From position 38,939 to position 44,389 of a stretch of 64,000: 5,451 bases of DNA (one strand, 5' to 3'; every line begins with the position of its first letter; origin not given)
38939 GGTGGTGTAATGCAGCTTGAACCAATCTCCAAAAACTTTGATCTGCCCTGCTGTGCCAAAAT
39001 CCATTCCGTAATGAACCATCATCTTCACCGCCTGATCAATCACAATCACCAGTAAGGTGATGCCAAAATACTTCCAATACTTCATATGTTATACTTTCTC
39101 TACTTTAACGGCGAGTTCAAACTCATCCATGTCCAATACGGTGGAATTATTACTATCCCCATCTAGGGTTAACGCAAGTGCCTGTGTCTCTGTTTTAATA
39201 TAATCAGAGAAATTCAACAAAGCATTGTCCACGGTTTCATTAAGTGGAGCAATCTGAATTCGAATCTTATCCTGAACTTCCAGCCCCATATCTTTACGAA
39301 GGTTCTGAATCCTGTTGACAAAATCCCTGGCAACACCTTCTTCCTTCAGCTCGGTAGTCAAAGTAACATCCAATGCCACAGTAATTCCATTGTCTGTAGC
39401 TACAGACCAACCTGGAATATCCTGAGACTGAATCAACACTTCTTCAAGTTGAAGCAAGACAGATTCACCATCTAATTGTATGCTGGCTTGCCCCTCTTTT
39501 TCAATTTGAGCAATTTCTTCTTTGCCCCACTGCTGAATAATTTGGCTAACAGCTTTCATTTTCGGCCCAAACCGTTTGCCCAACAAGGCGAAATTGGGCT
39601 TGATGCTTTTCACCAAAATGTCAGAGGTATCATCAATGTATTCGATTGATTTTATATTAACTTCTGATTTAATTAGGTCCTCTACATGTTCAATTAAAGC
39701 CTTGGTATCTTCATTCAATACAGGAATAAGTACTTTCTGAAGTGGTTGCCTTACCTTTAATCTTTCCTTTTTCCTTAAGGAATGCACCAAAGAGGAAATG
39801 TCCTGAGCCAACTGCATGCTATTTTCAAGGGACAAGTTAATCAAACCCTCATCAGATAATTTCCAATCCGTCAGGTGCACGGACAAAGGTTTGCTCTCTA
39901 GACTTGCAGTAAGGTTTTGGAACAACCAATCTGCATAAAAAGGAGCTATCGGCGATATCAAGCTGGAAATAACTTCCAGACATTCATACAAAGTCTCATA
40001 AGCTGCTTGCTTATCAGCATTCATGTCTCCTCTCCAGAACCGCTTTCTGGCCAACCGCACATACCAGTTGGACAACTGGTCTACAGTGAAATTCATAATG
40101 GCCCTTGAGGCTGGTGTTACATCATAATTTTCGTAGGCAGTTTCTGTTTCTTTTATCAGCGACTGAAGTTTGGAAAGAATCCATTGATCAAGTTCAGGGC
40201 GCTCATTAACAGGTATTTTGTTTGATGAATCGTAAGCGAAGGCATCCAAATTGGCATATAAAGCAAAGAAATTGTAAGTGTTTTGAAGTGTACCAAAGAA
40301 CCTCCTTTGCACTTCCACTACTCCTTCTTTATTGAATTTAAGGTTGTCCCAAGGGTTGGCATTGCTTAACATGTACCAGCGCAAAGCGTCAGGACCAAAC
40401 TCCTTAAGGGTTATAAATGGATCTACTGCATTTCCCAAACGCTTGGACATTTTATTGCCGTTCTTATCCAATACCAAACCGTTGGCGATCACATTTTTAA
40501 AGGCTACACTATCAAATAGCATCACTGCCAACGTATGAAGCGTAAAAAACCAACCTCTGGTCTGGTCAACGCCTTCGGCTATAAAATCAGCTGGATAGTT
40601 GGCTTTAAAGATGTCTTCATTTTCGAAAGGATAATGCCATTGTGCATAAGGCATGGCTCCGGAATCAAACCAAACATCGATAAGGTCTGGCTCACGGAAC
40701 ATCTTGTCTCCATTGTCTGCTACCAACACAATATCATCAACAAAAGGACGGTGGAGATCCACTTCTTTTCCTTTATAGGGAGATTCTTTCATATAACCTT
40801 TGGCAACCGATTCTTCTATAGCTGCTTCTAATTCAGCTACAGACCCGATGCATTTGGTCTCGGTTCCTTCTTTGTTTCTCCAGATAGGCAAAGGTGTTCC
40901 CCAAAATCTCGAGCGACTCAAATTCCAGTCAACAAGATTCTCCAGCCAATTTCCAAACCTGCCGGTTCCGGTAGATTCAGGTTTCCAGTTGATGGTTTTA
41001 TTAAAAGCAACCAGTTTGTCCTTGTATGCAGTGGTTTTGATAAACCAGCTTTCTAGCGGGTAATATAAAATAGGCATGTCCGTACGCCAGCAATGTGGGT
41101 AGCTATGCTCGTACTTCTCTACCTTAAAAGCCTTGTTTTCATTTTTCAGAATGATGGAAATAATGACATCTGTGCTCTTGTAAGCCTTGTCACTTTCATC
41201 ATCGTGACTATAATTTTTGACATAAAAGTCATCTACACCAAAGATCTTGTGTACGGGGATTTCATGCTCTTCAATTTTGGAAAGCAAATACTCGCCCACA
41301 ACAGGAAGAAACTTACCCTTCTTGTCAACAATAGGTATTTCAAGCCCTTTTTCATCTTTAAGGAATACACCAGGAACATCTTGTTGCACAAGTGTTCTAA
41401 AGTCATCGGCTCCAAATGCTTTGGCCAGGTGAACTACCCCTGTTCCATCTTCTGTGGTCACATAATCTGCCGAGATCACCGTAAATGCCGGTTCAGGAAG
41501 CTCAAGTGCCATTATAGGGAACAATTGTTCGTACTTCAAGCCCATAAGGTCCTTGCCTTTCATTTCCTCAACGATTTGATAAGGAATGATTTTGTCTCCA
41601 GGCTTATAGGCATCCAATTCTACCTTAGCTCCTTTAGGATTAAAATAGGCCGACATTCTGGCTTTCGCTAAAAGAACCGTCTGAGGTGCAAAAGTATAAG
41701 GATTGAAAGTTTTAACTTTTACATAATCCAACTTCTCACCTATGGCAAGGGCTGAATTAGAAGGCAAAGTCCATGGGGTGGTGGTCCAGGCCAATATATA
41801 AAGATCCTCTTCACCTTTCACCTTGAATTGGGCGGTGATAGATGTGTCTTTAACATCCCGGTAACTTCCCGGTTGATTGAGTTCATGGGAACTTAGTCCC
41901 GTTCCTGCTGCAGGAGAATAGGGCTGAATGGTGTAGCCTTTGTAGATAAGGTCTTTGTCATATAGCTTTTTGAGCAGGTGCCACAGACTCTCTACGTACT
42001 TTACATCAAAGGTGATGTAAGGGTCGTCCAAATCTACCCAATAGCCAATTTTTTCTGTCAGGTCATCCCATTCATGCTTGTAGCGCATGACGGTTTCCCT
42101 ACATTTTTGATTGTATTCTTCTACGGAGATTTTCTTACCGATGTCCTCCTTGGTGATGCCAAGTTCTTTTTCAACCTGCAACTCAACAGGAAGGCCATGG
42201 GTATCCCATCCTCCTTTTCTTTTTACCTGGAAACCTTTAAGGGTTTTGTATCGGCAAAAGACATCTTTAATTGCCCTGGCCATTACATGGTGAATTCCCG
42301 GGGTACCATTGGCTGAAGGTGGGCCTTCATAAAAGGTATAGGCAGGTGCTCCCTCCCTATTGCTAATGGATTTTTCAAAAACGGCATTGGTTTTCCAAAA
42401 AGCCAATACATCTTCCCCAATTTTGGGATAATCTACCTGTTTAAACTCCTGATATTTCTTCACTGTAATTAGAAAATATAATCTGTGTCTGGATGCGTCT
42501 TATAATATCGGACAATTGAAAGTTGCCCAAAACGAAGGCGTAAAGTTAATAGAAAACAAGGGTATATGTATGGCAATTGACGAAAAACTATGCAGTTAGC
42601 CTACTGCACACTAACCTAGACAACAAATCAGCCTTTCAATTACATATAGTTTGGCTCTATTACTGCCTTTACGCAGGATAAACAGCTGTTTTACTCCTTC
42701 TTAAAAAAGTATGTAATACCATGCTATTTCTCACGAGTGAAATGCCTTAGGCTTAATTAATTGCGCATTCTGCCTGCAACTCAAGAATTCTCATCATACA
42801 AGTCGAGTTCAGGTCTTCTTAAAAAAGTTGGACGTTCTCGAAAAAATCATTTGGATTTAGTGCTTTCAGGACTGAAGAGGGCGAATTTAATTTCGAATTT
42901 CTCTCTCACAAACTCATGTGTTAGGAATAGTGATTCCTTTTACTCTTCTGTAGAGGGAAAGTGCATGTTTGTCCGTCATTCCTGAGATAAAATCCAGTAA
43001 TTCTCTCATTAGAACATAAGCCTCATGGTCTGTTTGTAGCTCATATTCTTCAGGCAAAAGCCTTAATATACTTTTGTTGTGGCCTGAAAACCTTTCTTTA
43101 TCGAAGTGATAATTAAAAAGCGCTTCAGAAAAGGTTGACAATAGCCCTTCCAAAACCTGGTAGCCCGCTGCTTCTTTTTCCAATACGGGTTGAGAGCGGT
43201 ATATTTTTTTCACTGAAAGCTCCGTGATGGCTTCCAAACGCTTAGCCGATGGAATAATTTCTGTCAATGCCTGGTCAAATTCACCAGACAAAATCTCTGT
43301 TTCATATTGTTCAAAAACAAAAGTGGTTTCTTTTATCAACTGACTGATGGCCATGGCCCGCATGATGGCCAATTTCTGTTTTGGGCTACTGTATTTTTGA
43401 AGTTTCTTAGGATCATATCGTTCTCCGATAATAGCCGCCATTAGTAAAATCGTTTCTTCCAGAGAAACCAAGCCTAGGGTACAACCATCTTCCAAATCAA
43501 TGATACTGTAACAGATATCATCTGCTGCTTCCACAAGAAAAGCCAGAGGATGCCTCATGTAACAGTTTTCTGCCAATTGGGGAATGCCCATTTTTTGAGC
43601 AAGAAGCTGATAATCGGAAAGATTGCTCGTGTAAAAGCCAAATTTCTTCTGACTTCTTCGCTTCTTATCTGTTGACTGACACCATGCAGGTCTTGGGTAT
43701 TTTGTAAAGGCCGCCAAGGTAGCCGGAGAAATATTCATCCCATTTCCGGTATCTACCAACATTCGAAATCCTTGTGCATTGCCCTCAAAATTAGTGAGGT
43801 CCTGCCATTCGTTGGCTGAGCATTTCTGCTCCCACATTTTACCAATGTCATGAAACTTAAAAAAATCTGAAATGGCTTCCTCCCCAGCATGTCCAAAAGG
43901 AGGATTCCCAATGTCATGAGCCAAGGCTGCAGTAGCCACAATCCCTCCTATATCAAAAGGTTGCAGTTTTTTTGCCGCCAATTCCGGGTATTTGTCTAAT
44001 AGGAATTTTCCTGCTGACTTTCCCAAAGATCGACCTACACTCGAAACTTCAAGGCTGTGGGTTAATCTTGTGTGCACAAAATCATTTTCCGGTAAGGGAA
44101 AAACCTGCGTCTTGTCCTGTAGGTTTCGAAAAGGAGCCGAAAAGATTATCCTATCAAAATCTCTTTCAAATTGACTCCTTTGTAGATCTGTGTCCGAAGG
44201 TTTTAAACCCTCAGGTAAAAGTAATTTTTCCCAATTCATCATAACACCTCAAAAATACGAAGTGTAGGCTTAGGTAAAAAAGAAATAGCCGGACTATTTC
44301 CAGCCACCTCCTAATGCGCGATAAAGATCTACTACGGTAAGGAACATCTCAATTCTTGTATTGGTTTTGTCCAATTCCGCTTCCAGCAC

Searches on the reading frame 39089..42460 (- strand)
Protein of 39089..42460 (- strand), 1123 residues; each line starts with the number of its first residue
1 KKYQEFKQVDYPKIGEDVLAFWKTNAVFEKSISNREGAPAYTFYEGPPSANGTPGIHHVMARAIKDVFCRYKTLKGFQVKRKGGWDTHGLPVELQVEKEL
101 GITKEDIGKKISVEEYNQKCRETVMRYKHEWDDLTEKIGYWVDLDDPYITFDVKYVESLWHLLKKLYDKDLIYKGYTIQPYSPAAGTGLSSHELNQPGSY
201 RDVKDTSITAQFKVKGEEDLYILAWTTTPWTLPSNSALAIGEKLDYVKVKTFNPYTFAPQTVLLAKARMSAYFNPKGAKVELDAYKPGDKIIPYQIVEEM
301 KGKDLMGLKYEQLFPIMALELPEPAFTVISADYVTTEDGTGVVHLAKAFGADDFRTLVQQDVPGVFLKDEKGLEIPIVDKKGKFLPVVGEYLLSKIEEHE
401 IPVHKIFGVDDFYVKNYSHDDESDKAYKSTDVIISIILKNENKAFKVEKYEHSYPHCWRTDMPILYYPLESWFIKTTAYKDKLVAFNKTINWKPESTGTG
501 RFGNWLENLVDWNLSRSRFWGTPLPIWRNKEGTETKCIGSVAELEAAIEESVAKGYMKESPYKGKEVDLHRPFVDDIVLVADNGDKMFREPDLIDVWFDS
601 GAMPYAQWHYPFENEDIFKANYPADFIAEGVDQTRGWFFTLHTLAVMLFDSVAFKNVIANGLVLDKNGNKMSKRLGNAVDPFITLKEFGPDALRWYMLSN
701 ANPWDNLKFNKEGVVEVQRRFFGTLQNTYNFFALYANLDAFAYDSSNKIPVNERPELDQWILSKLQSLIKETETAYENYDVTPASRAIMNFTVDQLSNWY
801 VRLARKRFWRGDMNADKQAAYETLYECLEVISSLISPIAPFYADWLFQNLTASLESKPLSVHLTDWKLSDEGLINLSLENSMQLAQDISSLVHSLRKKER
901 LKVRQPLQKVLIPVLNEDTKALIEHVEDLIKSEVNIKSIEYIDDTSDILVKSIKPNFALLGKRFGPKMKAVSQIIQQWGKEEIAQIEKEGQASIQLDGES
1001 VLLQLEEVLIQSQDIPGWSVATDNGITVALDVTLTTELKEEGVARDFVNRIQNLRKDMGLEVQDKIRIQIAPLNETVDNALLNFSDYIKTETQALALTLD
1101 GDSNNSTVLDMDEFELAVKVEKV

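Call 5: search_protein_families(library=pfam, proteins=[window:39089-42460:-], max_evalue=0.01)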
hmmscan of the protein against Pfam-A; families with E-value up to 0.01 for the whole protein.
window:39089-42460:- (1123 aa): 5 families
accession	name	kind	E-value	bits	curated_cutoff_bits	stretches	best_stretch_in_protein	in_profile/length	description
PF00133.28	tRNA-synt_1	-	5.2e-119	398.1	22.7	1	18-705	2-409/414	tRNA synthetases class I (I, L, M and V)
PF19302.4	DUF5915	-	2.7e-57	193.9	27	1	927-1123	1-195/195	Domain of unknown function (DUF5915)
PF08264.19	Anticodon_1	-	2.8e-34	118.6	25.1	1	758-910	1-147/148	Anticodon-binding domain of tRNA ligase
PF09334.17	tRNA-synt_1g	-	5.3e-19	68.7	20.1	2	50-190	10-131/391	tRNA synthetases class I (M)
PF01406.26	tRNA-synt_1e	-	0.003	17.4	27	0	650-714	234-296/301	tRNA synthetases class I (C) catalytic domain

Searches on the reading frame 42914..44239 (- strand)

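Call 48: search_protein_families(library=pfam, proteins=[window:42914-44239:-], max_evalue=0.001)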
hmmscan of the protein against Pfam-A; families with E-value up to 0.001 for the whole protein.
window:42914-44239:- (441 aa): 2 families
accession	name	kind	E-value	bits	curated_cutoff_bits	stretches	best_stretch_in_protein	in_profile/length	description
PF13286.11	HD_assoc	-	2.8e-07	31.4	22.2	1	333-432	9-91/91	Phosphohydrolase-associated domain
PF01966.28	HD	-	5.3e-07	30.4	22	1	58-131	1-57/116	HD domain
